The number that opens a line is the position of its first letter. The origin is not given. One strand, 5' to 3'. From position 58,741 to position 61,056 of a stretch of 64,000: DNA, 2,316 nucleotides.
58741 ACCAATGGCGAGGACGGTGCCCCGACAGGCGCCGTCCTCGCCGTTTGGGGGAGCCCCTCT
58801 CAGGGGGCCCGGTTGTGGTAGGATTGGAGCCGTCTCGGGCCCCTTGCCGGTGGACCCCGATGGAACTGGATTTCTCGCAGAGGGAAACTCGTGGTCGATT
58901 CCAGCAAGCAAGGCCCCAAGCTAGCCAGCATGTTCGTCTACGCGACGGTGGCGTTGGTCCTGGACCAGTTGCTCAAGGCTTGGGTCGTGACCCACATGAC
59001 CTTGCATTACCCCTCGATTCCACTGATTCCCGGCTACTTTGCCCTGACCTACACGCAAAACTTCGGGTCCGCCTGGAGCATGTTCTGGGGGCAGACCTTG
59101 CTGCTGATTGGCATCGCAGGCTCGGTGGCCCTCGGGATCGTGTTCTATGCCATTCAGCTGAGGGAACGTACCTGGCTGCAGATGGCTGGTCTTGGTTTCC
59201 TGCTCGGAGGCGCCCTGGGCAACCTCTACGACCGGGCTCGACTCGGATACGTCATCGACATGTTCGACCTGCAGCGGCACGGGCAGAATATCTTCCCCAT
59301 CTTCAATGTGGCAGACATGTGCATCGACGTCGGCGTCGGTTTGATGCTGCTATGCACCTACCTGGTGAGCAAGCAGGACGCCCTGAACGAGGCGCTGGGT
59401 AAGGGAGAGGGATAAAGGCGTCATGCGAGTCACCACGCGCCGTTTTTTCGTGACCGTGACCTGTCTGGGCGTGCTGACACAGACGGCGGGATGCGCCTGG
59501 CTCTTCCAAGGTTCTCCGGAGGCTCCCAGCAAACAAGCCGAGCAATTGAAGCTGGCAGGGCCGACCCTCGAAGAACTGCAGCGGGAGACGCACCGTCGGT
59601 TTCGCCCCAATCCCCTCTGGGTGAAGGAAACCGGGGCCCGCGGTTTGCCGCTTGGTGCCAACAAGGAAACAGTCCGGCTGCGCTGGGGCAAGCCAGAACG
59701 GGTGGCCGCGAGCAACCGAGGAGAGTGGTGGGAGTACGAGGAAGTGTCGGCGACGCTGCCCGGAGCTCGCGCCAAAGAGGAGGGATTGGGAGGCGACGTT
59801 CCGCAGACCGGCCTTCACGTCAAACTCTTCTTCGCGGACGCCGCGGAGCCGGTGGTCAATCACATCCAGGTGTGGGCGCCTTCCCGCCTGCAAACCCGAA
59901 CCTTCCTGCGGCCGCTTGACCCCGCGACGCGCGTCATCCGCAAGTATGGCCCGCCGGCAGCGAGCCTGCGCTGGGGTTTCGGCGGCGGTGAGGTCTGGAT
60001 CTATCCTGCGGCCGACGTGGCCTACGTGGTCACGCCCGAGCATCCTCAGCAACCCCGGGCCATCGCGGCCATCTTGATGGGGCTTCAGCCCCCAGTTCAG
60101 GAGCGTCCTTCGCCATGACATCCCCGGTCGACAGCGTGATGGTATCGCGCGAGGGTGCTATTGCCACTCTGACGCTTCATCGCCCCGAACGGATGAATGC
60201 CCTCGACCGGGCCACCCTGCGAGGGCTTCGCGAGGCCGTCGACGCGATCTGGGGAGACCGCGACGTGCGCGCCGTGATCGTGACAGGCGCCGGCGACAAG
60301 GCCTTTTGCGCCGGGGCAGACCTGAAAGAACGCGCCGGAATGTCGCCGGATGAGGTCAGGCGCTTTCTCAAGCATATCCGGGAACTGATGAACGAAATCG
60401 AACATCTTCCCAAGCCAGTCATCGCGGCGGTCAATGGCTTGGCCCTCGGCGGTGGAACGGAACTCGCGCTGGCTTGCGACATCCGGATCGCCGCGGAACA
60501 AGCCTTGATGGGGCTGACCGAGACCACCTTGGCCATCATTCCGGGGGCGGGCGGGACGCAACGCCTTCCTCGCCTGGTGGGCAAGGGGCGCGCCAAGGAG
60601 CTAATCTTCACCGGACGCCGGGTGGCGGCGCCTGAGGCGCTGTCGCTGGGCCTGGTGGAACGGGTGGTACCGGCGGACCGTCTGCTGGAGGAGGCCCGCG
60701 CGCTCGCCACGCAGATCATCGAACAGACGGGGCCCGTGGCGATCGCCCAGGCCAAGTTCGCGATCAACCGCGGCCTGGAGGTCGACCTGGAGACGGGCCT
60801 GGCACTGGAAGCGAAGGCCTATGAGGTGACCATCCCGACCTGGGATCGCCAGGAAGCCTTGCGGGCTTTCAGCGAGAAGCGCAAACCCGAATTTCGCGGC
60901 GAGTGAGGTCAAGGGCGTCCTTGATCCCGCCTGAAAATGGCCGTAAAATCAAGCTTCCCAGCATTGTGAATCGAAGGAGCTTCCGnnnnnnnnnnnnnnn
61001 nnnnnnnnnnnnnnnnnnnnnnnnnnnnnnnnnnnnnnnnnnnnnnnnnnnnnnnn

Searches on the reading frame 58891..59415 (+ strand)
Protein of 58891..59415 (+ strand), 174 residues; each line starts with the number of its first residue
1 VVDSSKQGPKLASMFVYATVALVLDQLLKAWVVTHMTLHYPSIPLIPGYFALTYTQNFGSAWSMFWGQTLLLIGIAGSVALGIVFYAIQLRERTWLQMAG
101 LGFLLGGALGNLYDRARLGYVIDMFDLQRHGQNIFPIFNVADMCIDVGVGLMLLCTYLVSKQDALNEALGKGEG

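Call 40: search_protein_families(library=pfam, proteins=[window:58891-59415:+], max_evalue=0.0001)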
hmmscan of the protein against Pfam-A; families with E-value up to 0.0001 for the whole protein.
window:58891-59415:+ (174 aa): 1 family
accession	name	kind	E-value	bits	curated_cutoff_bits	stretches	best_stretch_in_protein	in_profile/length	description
PF01252.23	Peptidase_A8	-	2e-37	129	25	1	18-156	2-140/142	Signal peptidase (SPase) II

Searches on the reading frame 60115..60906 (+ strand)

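Call 72: search_protein_families(library=pfam, proteins=[window:60115-60906:+], max_evalue=0.001)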
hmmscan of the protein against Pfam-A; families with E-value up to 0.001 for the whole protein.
window:60115-60906:+ (263 aa): 2 families
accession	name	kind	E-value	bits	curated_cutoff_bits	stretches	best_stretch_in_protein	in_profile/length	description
PF00378.25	ECH_1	-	3.2e-71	240.1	27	1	13-262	3-250/251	Enoyl-CoA hydratase/isomerase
PF16113.10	ECH_2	-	1.1e-38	134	27.2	1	17-205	2-192/335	Enoyl-CoA hydratase/isomerase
